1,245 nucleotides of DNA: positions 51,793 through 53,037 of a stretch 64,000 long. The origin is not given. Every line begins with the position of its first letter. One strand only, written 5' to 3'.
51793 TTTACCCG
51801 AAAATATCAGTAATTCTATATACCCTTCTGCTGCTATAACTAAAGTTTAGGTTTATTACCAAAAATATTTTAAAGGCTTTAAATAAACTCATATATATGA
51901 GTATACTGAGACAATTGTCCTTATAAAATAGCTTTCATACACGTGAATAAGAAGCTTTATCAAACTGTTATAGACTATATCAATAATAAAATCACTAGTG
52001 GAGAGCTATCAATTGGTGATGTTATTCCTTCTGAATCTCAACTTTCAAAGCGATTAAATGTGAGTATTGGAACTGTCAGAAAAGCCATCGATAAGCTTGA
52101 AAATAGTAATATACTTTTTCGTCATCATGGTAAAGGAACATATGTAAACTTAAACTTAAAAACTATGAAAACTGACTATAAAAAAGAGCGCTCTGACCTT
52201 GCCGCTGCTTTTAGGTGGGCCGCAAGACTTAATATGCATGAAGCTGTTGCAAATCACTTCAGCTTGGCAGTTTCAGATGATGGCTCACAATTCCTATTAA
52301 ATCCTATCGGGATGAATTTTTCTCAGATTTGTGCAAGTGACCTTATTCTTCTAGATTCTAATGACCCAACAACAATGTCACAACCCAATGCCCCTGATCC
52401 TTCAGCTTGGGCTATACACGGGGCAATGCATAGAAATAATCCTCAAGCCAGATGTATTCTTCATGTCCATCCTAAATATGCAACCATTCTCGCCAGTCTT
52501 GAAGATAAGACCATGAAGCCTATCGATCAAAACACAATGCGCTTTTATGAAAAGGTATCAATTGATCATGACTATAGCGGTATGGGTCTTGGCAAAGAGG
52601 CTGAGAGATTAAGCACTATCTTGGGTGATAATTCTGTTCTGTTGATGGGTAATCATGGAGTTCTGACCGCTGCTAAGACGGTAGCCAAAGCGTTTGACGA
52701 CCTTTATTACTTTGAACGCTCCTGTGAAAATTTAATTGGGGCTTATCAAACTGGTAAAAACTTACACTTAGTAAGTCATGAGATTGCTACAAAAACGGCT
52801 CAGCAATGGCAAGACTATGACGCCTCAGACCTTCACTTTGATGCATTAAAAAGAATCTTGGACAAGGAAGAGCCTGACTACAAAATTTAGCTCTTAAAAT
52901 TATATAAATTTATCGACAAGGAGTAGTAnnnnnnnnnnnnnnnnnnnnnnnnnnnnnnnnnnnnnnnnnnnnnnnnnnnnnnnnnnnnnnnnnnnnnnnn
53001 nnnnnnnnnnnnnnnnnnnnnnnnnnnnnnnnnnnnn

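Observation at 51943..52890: GntR winged-HTH fused directly to a class II aldolase/adducin enzyme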

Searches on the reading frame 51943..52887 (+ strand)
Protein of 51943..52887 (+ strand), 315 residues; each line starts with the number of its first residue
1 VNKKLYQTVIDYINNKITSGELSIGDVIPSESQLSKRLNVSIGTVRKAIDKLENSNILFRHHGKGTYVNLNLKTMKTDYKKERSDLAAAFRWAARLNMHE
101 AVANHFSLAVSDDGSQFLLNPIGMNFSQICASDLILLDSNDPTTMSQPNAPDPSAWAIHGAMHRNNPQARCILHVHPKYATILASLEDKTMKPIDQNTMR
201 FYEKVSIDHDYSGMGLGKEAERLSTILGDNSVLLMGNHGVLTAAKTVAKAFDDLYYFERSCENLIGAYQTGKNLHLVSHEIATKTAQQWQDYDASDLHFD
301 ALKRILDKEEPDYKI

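Call 3: search_protein_families(library=pfam, proteins=[window:51943-52887:+], max_evalue=0.01)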
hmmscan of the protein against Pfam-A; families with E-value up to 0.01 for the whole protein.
window:51943-52887:+ (315 aa): 10 families
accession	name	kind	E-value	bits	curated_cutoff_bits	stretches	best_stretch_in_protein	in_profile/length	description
PF00596.27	Aldolase_II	-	4.1e-42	144.6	22.2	1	85-263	2-181/183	Class II Aldolase and Adducin N-terminal domain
PF00392.27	GntR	-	6.2e-18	64.7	27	1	5-68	1-64/64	Bacterial regulatory proteins, gntR family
PF08220.18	HTH_DeoR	-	1.9e-05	24.7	21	1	33-63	19-49/57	DeoR-like helix-turn-helix domain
PF14502.12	HTH_41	-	5.1e-05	23.1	25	1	24-57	2-35/48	Helix-turn-helix domain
PF13412.12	HTH_24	-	0.00031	20.7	21.9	1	32-57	21-46/48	Winged helix-turn-helix DNA-binding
PF08279.18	HTH_11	-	0.00051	20.3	25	1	32-56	19-43/55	HTH domain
PF13730.12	HTH_36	-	0.00088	19.5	25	0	29-57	26-54/55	Helix-turn-helix domain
PF01047.28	MarR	-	0.0021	18.3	24.6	0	31-60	20-49/59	MarR family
PF14394.12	DUF4423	-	0.0024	18.1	30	1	24-94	32-103/165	Domain of unknown function (DUF4423)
PF01325.25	Fe_dep_repress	-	0.0035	17.9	26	1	26-57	20-51/60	Iron dependent repressor, N-terminal DNA binding domain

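Call 4: search_protein_families(library=ncbifam, proteins=[window:51943-52887:+], max_evalue=0.01)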
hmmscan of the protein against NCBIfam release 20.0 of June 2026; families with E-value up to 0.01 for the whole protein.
window:51943-52887:+ (315 aa): 55 families (the best 25 are shown)
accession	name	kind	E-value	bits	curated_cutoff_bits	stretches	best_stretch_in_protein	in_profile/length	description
NF005689.0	PRK07490.1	equivalog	5.4e-110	366.4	260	1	75-314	7-247/248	hypothetical protein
NF005068.0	PRK06486.1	equivalog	1.8e-69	234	269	1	75-314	20-261/262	aldolase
NF005451.0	PRK07044.1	subfamily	1.3e-56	191.5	207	1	73-314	13-255/256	aldolase II superfamily protein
NF004855.0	PRK06208.1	subfamily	4.9e-41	140.8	255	1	71-313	32-272/274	class II aldolase/adducin family protein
NF005186.0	PRK06661.1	equivalog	1.6e-27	96.8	339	1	83-306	7-231/235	hypothetical protein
NF005484.0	PRK07090.1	equivalog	1.3e-20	73.8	261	1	75-304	24-249/260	aldolase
NF052282.1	PLP_TF_PdxR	equivalog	1.2e-14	54.2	320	1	5-83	2-82/448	MocR-like pyridoxine biosynthesis transcription factor PdxR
NF041547.1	GntR_LSA1692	equivalog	1.5e-14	54.2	275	1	5-69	2-66/233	GntR family transcriptional regulator, LSA1692 subfamily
TIGR02018.2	his_ut_repres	equivalog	3.2e-14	52.8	220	1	6-70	1-65/226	histidine utilization transcriptional repressor HutC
NF006413.0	PRK08660.1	equivalog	1e-13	51.6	203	1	91-262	8-172/184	aldolase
NF005123.0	PRK06557.1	subfamily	4.5e-13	49.4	251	1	74-289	4-217/223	L-ribulose-5-phosphate 4-epimerase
NF005302.0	PRK06833.1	equivalog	7.5e-13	48.4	264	1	118-292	41-210/214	L-fuculose-phosphate aldolase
TIGR02404.1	trehalos_R_Bsub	equivalog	1.9e-12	47.3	211.95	1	6-76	2-71/233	trehalose operon repressor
NF007292.0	PRK09764.1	equivalog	6.1e-12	45.2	281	1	2-70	3-71/240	GntR family transcriptional regulator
NF052286.1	ecto_TF_EhuR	exception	1.9e-11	43.2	480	1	3-83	10-90/458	MocR-like ectoine utilization transcription factor EhuR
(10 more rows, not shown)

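Call 5: find_homologous_proteins(query=window:51943-52887:+)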
Query window:51943-52887:+ (315 aa): 7678 proteins with E <= 0.001 among 8000 candidates; the best 120 are listed.
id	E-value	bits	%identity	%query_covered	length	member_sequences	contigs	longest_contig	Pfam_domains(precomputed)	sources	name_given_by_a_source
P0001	3.4e-209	711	100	100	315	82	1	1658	PF00596.28,PF00392.28,PF08220.19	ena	-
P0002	2.4e-176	603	86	100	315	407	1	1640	PF00596.28,PF14502.13,PF00392.28,PF08220.19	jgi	-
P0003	1.0e-172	591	83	100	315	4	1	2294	PF00596.28,PF14502.13,PF00392.28,PF08220.19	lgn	-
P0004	1.9e-170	584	82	100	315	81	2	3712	PF00596.28,PF00392.28,PF08220.19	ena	-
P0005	7.7e-166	569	80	100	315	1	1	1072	PF00596.28,PF00392.28,PF08220.19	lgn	-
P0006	8.4e-165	565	79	100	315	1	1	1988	PF00596.28,PF14502.13,PF00392.28,PF08220.19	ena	-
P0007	2.9e-164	564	79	100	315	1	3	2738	PF00596.28,PF14502.13,PF00392.28,PF08220.19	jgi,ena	-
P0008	3.6e-163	560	78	100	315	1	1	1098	PF00596.28,PF14502.13,PF00392.28,PF08220.19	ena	-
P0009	3.7e-163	560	78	100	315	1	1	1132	PF00596.28,PF14502.13,PF00392.28,PF08220.19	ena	-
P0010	3.8e-163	560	78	100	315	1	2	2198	PF00596.28,PF14502.13,PF00392.28,PF08220.19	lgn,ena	-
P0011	5.6e-163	559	78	100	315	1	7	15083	PF00596.28,PF14502.13,PF00392.28,PF08220.19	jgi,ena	-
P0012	4.1e-161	553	78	100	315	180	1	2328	PF00596.28,PF14502.13,PF00392.28,PF08220.19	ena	-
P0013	1.3e-160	552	77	100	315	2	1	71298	PF00596.28,PF14502.13,PF00392.28,PF08220.19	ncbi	-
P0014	3.3e-160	550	77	100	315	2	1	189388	PF00596.28,PF14502.13,PF00392.28,PF08220.19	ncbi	-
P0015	1.3e-159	548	77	100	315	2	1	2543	PF00596.28,PF14502.13,PF00392.28,PF08220.19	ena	-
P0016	1.2e-158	545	76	100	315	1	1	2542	PF00596.28,PF14502.13,PF00392.28,PF08220.19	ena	-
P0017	2.3e-158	544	76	100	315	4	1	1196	PF00596.28,PF00392.28,PF08220.19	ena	-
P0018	4.1e-158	543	76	100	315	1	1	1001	PF00596.28,PF14502.13,PF00392.28,PF08220.19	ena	-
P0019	6.0e-158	543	76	100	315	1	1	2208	PF00596.28,PF14502.13,PF00392.28,PF08220.19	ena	-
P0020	6.7e-145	500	90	76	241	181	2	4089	PF00596.28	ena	-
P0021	4.8e-140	484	88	76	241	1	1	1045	PF00596.28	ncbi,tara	tara:strand:+ start:178 stop:903 length:726 start_codon:yes stop_codon:yes gene_type:complete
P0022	2.3e-139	482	88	76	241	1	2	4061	PF00596.28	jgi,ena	-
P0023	2.3e-139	482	88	76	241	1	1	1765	PF00596.28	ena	-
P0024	2.3e-139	482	88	76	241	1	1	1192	PF00596.28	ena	-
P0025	3.3e-139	481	88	76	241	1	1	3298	PF00596.28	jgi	-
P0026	8.3e-139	480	87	76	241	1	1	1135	PF00596.28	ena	-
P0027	1.1e-138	480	87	76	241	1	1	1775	PF00596.28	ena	-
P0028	1.4e-138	479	87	76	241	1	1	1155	PF00596.28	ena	-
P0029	3.0e-138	478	87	76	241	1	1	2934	PF00596.28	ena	-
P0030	9.0e-138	477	86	77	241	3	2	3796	PF00596.28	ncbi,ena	-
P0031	1.4e-137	476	86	76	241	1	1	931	PF00596.28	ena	-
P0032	1.6e-137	476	86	76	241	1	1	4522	PF00596.28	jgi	-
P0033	2.0e-137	475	86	76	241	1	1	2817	PF00596.28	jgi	-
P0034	2.0e-137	475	86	76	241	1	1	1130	PF00596.28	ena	-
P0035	7.5e-137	474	86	76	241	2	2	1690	PF00596.28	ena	-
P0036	1.0e-136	473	86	76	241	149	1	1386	PF00596.28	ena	-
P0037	1.3e-136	473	86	76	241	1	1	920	PF00596.28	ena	-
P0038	1.8e-136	472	86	76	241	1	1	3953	PF00596.28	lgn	-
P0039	2.5e-136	472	85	76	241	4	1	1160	PF00596.28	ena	-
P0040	5.0e-136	471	85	76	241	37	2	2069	PF00596.28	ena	-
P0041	9.4e-136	470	85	76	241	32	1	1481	PF00596.28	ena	-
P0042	1.8e-135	469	85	76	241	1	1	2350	PF00596.28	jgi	-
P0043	3.0e-135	468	85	76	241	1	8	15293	PF00596.28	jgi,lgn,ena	jgi:ribulose-5-phosphate 4-epimerase/fuculose-1-phosphate aldolase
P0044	1.5e-134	466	85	76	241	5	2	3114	PF00596.28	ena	-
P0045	2.7e-134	465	86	76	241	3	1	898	PF00596.28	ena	-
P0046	6.9e-134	464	83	76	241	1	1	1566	PF00596.28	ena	-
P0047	1.4e-133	463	83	76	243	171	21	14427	PF00596.28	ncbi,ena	-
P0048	5.5e-133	461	83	76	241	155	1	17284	PF00596.28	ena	-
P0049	8.1e-133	460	83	76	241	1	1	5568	PF00596.28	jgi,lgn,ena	-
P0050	4.5e-131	455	83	76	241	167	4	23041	PF00596.28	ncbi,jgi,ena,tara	jgi:ribulose-5-phosphate 4-epimerase/fuculose-1-phosphate aldolase|tara:strand:- start:95 stop:820 l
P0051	1.3e-130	453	81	76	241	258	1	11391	PF00596.28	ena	-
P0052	2.5e-130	452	81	76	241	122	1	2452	PF00596.28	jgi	-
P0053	3.5e-130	452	81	76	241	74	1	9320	PF00596.28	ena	-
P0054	4.9e-130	451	82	76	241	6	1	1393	PF00596.28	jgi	-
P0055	1.2e-129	450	83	76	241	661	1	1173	PF00596.28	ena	-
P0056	1.2e-129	450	78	78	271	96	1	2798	PF00596.28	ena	-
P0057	4.4e-129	448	81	76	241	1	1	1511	PF00596.28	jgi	-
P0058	1.6e-125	436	78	76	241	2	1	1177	PF00596.28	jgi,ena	-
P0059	1.7e-124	433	87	69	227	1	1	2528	PF00596.28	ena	-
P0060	1.3e-120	420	75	78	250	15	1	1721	PF00596.28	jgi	jgi:ribulose-5-phosphate 4-epimerase/fuculose-1-phosphate aldolase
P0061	1.3e-116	407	82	69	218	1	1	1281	PF00596.28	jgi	jgi:ribulose-5-phosphate 4-epimerase/fuculose-1-phosphate aldolase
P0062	8.1e-116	404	85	66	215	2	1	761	PF00596.28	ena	-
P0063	9.0e-116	404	84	67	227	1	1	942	PF00596.28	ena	-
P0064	8.7e-114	398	74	75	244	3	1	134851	PF00596.28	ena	-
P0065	6.9e-113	395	79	69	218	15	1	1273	PF00596.28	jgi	jgi:ribulose-5-phosphate 4-epimerase/fuculose-1-phosphate aldolase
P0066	4.7e-111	389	71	77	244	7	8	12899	PF00596.28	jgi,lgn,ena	jgi:ribulose-5-phosphate 4-epimerase/fuculose-1-phosphate aldolase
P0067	8.9e-110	385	71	77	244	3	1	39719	PF00596.28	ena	-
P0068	1.4e-109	384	70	75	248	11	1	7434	PF00596.28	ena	-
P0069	2.2e-109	383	71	74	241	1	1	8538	PF00596.28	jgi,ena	-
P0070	2.5e-109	383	70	76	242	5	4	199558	PF00596.28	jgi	jgi:ribulose-5-phosphate 4-epimerase/fuculose-1-phosphate aldolase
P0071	4.2e-109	382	70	77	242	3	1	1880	PF00596.28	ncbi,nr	ncbi:MAG TPA: hypothetical protein EYQ52_08180 [Candidatus Thioglobus sp.]|nr:hypothetical protein [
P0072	1.9e-108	380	69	76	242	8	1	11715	PF00596.28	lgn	-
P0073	2.5e-108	380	71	74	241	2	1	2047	PF00596.28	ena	-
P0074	2.8e-108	380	70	76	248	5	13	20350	PF00596.28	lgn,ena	-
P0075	5.5e-108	379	70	76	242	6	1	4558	PF00596.28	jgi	jgi:ribulose-5-phosphate 4-epimerase/fuculose-1-phosphate aldolase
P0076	4.1e-106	373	82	65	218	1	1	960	PF00596.28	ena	-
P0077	1.3e-104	368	66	76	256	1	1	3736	PF00596.28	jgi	jgi:ribulose-5-phosphate 4-epimerase/fuculose-1-phosphate aldolase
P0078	1.4e-104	368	68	74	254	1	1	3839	PF00596.28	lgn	-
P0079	1.6e-104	367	67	75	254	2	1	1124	PF00596.28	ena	-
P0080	2.6e-104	367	70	74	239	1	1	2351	PF00596.28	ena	-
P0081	2.7e-104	367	65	78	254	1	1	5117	PF00596.28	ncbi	-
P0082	7.6e-104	365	66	76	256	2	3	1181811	PF00596.28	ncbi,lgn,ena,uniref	ncbi:class II aldolase and adducin N-terminal domain-containing protein [Virgifigura deserti]|uniref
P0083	1.1e-103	365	65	77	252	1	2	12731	PF00596.28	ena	-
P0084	2.3e-103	364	67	74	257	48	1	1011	PF00596.28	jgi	jgi:ribulose-5-phosphate 4-epimerase/fuculose-1-phosphate aldolase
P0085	4.6e-103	363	67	74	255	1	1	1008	PF00596.28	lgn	-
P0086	8.1e-103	362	66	78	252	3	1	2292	PF00596.28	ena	-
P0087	1.2e-102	361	67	74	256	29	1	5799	PF00596.28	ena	-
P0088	1.5e-102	361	65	76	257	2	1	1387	PF00596.28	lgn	-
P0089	1.7e-102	361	86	59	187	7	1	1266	PF00596.28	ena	-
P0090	2.2e-102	360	66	77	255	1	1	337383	PF00596.28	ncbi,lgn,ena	-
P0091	2.7e-102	360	66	74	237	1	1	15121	PF00596.28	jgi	-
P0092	5.3e-102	359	65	75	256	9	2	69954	PF00596.28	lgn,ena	-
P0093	7.5e-102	359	66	75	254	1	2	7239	PF00596.28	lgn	-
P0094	1.3e-101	358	62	77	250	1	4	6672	PF00596.28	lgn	-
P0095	1.5e-101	358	67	74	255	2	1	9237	PF00596.28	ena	-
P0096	1.8e-101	357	62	77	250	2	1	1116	PF00596.28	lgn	-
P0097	2.4e-101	357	64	77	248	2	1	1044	PF00596.28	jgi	-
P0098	2.5e-101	357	63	77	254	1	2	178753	PF00596.28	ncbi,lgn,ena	-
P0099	2.5e-101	357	64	74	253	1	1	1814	PF00596.28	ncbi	-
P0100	3.0e-101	357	67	75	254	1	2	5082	PF00596.28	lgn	-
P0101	3.1e-101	357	65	75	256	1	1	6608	PF00596.28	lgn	-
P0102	3.2e-101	357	66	75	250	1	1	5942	PF00596.28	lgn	-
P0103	3.5e-101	356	66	74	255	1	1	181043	PF00596.28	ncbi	-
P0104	4.7e-101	356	63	76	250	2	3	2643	PF00596.28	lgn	-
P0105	5.1e-101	356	65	75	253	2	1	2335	PF00596.28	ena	-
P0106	6.7e-101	356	63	79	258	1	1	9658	PF00596.28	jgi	-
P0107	6.7e-101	355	87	57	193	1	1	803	PF00596.28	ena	-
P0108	7.4e-101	355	62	79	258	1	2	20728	PF00596.28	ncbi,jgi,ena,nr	ncbi:MAG: class II aldolase/adducin family protein [Gammaproteobacteria bacterium]|nr:class II aldol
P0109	7.4e-101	355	65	77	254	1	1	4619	PF00596.28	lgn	-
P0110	1.0e-100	355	65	75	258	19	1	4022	PF00596.28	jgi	jgi:ribulose-5-phosphate 4-epimerase/fuculose-1-phosphate aldolase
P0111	1.1e-100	355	62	75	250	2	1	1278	PF00596.28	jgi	-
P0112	1.8e-100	354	67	73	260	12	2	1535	PF00596.28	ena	-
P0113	1.9e-100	354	68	76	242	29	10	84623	PF00596.28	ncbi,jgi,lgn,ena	-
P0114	2.5e-100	354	61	79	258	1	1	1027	PF00596.28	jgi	jgi:ribulose-5-phosphate 4-epimerase/fuculose-1-phosphate aldolase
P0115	2.7e-100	354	66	75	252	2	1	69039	PF00596.28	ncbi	-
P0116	3.2e-100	353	65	75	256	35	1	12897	PF00596.28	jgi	jgi:ribulose-5-phosphate 4-epimerase/fuculose-1-phosphate aldolase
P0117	3.5e-100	353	65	74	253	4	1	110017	PF00596.28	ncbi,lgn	-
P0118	3.5e-100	353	62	77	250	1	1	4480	PF00596.28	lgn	-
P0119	3.6e-100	353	64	74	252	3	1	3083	PF00596.28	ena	-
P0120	6.2e-100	352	65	74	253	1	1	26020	PF00596.28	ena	-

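Call 6: find_encoding_contigs(protein=P0050, flank=5000, max_places=4)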
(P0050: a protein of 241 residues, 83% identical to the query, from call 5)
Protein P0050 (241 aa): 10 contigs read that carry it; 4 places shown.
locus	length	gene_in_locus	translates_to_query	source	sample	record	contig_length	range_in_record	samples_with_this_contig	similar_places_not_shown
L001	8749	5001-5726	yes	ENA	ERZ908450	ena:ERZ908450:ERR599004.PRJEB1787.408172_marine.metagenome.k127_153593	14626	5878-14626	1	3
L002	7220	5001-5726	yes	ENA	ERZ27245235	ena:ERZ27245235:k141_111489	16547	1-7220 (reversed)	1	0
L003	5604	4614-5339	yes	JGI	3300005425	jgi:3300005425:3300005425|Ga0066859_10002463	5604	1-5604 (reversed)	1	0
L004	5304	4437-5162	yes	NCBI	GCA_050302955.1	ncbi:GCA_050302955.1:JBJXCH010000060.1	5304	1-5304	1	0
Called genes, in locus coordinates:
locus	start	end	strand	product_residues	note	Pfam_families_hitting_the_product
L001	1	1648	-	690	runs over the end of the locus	PF00724:Oxidored_FMN, PF07992:Pyr_redox_2, PF00070:Pyr_redox (faint), PF13450:NAD_binding_8 (weak), PF22620:OYE-like_second_a-b (weak)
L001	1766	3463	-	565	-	PF00732:GMC_oxred_N, PF00890:FAD_binding_2 (faint), PF05199:GMC_oxred_C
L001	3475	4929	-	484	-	PF00171:Aldedh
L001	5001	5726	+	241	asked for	PF00596:Aldolase_II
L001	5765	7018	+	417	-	PF00155:Aminotran_1_2 (weak), PF00266:Aminotran_5, PF01041:DegT_DnrJ_EryC1 (weak), PF01053:Cys_Met_Meta_PP (weak)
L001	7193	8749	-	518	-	?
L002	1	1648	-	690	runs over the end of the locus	PF00724:Oxidored_FMN, PF07992:Pyr_redox_2, PF00070:Pyr_redox (faint), PF13450:NAD_binding_8 (weak), PF22620:OYE-like_second_a-b (weak)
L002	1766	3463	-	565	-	PF00732:GMC_oxred_N, PF00890:FAD_binding_2 (faint), PF05199:GMC_oxred_C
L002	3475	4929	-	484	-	PF00171:Aldedh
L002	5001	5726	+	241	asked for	PF00596:Aldolase_II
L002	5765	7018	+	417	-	PF00155:Aminotran_1_2 (weak), PF00266:Aminotran_5, PF01041:DegT_DnrJ_EryC1 (weak), PF01053:Cys_Met_Meta_PP (weak)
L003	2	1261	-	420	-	?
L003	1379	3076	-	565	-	PF00732:GMC_oxred_N, PF00890:FAD_binding_2 (faint), PF05199:GMC_oxred_C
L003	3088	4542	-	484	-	PF00171:Aldedh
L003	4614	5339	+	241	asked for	PF00596:Aldolase_II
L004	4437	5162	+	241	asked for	PF00596:Aldolase_II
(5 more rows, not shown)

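Call 7: find_encoding_contigs(protein=P0020, flank=4000, max_places=3)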
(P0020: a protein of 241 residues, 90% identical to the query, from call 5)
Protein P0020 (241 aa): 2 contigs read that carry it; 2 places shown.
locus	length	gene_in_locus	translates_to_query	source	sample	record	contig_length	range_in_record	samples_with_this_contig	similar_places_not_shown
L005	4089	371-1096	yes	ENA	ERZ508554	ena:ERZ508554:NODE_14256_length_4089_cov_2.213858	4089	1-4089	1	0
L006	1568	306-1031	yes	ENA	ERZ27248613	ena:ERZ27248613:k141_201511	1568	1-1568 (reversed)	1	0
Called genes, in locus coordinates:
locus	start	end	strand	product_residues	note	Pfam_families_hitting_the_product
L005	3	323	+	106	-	?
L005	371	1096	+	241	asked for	PF00596:Aldolase_II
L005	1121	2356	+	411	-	PF00155:Aminotran_1_2, PF00266:Aminotran_5, PF01041:DegT_DnrJ_EryC1 (weak), PF01053:Cys_Met_Meta_PP (weak), PF00266:Aminotran_5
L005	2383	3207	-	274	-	PF05721:PhyH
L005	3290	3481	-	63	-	-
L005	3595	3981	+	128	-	-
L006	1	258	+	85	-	?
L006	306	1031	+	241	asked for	PF00596:Aldolase_II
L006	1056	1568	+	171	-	?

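Call 13: find_encoding_contigs(protein=P0014, flank=6000, max_places=2)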
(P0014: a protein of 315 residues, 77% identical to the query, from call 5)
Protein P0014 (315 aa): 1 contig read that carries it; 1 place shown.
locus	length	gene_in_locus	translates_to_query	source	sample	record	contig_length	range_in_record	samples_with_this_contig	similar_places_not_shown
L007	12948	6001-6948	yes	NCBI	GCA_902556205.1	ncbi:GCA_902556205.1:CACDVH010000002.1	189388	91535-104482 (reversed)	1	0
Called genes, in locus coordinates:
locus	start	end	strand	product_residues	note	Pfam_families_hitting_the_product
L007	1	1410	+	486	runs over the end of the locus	PF00512:HisKA, PF02518:HATPase_c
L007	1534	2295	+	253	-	PF01012:ETF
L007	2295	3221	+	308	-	PF01012:ETF, PF00766:ETF_alpha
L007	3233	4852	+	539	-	PF00890:FAD_binding_2 (faint), PF01266:DAO (faint), PF01946:Thi4 (weak), PF13450:NAD_binding_8 (weak), PF21162:ETFQO_UQ-bd, PF05187:Fer4_ETF_QO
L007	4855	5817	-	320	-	PF01515:PTA_PTB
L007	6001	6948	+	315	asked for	PF00392:GntR, PF08220:HTH_DeoR (weak), PF14502:HTH_41 (weak), PF00596:Aldolase_II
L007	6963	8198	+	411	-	PF00266:Aminotran_5, PF00155:Aminotran_1_2 (weak), PF01053:Cys_Met_Meta_PP (weak), PF00266:Aminotran_5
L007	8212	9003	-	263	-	PF02548:Pantoate_transf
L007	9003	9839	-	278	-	PF05721:PhyH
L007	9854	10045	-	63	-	-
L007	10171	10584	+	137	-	-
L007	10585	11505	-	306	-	PF04227:Indigoidine_A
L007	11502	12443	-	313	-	PF00294:PfkB, PF08543:Phos_pyr_kin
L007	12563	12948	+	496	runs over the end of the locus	PF04244:DPRP, PF03441:FAD_binding_7 (weak)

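Call 14: find_encoding_contigs(protein=P0048, flank=6000, max_places=2)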
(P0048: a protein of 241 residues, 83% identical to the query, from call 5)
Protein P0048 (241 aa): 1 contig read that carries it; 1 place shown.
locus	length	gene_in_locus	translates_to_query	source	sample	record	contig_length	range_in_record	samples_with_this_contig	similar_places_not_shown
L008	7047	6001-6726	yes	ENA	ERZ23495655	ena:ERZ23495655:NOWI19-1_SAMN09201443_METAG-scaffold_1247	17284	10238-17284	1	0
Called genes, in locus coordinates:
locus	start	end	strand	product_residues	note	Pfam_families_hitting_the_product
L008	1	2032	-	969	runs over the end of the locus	PF00171:Aldedh, PF00501:AMP-binding, PF13193:AMP-binding_C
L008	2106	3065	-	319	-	PF03401:TctC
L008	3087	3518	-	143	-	PF07331:TctB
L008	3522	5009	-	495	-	PF01970:TctA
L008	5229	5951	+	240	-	PF00392:GntR, PF14502:HTH_41 (weak), PF01047:MarR (faint), PF13412:HTH_24 (faint), PF07702:UTRA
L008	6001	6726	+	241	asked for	PF00596:Aldolase_II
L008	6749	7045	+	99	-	?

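Call 15: find_encoding_contigs(protein=P0043, flank=6000, max_places=4)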
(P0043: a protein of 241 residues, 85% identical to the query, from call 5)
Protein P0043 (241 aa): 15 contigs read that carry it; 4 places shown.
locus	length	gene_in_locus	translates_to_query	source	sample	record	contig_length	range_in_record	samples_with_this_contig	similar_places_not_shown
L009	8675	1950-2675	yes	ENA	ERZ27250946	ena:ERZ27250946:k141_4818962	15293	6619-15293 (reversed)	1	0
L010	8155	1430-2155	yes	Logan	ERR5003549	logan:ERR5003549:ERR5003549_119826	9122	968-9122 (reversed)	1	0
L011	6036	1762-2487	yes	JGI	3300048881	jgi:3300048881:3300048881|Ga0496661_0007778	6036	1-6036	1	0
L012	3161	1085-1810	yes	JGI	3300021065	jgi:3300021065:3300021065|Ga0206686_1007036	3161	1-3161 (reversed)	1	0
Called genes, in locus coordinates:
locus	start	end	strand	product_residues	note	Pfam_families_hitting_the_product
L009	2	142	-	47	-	?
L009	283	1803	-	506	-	PF00884:Sulfatase, PF01663:Phosphodiest (faint), PF16347:SGSH_C, PF12411:Choline_sulf_C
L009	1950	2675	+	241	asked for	PF00596:Aldolase_II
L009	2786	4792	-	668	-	PF00133:tRNA-synt_1, PF01406:tRNA-synt_1e (faint), PF09334:tRNA-synt_1g, PF01921:tRNA-synt_1f (weak), PF19303:Anticodon_3 (weak), PF01588:tRNA_bind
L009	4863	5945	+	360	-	PF01883:FeS_assembly_P, PF00142:Fer4_NifH (faint), PF01656:CbiA, PF09140:MipZ, PF10609:ParA, PF13614:AAA_31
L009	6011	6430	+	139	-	-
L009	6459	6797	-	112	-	PF00111:Fer2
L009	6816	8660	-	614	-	PF00012:HSP70, PF06723:MreB_Mbl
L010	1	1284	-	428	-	?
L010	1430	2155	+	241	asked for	PF00596:Aldolase_II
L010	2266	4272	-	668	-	PF00133:tRNA-synt_1, PF01406:tRNA-synt_1e (faint), PF09334:tRNA-synt_1g, PF01921:tRNA-synt_1f (weak), PF19303:Anticodon_3 (weak), PF01588:tRNA_bind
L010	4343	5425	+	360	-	PF01883:FeS_assembly_P, PF00142:Fer4_NifH (faint), PF01656:CbiA, PF09140:MipZ, PF10609:ParA, PF13614:AAA_31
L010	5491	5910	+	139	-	-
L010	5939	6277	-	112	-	PF00111:Fer2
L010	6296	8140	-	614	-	PF00012:HSP70, PF06723:MreB_Mbl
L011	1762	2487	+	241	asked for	PF00596:Aldolase_II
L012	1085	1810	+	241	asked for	PF00596:Aldolase_II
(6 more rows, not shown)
